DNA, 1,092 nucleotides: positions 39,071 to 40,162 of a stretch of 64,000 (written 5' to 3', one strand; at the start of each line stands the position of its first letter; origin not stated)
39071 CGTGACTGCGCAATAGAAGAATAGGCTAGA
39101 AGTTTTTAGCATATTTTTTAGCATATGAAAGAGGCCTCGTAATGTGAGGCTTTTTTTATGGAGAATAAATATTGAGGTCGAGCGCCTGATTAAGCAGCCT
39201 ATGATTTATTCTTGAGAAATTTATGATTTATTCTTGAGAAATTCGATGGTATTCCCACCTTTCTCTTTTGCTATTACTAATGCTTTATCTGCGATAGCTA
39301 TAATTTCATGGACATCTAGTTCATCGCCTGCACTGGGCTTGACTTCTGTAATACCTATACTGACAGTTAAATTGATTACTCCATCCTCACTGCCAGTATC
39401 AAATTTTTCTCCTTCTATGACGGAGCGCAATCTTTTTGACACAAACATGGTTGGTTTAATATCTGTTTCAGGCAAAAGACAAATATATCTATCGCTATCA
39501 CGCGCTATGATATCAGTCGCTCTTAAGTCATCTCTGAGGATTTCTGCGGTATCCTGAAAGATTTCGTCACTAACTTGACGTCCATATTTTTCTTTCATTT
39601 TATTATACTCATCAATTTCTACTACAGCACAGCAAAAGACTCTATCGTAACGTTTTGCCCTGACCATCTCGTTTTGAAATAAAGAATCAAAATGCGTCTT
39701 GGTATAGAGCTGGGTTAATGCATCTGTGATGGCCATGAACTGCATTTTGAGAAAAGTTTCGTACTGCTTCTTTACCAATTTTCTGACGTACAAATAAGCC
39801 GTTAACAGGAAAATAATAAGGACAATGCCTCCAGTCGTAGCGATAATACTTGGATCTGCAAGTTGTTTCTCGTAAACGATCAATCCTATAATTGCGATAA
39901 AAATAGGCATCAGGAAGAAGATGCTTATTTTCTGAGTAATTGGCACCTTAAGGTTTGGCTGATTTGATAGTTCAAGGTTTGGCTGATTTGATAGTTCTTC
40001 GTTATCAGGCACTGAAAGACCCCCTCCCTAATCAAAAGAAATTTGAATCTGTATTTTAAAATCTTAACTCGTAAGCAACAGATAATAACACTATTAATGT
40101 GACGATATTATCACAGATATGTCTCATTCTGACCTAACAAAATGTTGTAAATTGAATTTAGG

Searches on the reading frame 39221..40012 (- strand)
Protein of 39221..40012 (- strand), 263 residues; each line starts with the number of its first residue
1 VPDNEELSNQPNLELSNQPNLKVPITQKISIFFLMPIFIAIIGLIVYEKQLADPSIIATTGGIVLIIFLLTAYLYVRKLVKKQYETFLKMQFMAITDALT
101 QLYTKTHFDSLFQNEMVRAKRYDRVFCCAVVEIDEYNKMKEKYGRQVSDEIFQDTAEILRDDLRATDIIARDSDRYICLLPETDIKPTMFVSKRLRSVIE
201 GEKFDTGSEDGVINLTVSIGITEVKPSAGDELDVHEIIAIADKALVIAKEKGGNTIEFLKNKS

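Call 5: search_protein_families(library=ncbifam, proteins=[window:39221-40012:-])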
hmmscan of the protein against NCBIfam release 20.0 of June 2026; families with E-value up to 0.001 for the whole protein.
window:39221-40012:- (263 aa): 17 families
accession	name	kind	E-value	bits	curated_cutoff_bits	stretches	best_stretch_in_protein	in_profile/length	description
NF007135.0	PRK09581.1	equivalog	2.2e-31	109.2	474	1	81-256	274-452/457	PleD family two-component system response regulator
TIGR00254.1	GGDEF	domain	1.4e-30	106.2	37.4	1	91-258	2-166/168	diguanylate cyclase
NF038266.1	diguan_SiaD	equivalog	4.6e-27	95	290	1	89-255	89-251/252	biofilm regulation diguanylate cyclase SiaD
NF047654.1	DiguCycDgcRLepto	equivalog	3.2e-22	78.8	500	1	91-256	130-293/295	diguanylate cyclase DgcR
NF007380.0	PRK09894.1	equivalog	4.5e-21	75.5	256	1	92-260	127-288/296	diguanylate cyclase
NF011955.1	PRK15426.1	equivalog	2e-19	69.2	408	1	64-258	368-560/564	cellulose biosynthesis regulator diguanylate cyclase DgcQ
NF041606.1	dguan_cyc_DgcA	equivalog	4.9e-19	68.5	370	1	93-257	177-337/340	diguanylate cyclase DgcA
NF051473.1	DigCycDgcsShew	equivalog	9.8e-16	58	400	1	87-255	128-287/291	diguanylate cyclase DgcS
NF007599.0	PRK10245.1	equivalog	1.6e-15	56.4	402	1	63-257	180-368/371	diguanylate cyclase AdrA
NF007298.0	PRK09776.1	equivalog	6.6e-14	50.7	1135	1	89-257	679-843/1111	diguanylate cyclase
NF050064.1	BlResRespRegCbrR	equivalog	2e-13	50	600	1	83-257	245-412/415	bile resistance response regulator CbrR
NF047872.1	GGDEF_GdpS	equivalog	6.9e-13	48.5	400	1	19-258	116-349/355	GGDEF domain-containing protein GdpS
NF008467.0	PRK11359.1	equivalog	1e-09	37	857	1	89-260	371-532/800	oxygen-sensing cyclic-di-GMP phosphodiesterase DosP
NF007474.0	PRK10060.1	equivalog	1.3e-09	36.8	782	1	89-255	232-391/663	cyclic di-GMP phosphodiesterase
NF007423.1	PRK09966.1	equivalog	2.6e-09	36.5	325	1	91-245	236-386/390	diguanylate cyclase DgcN/YfiN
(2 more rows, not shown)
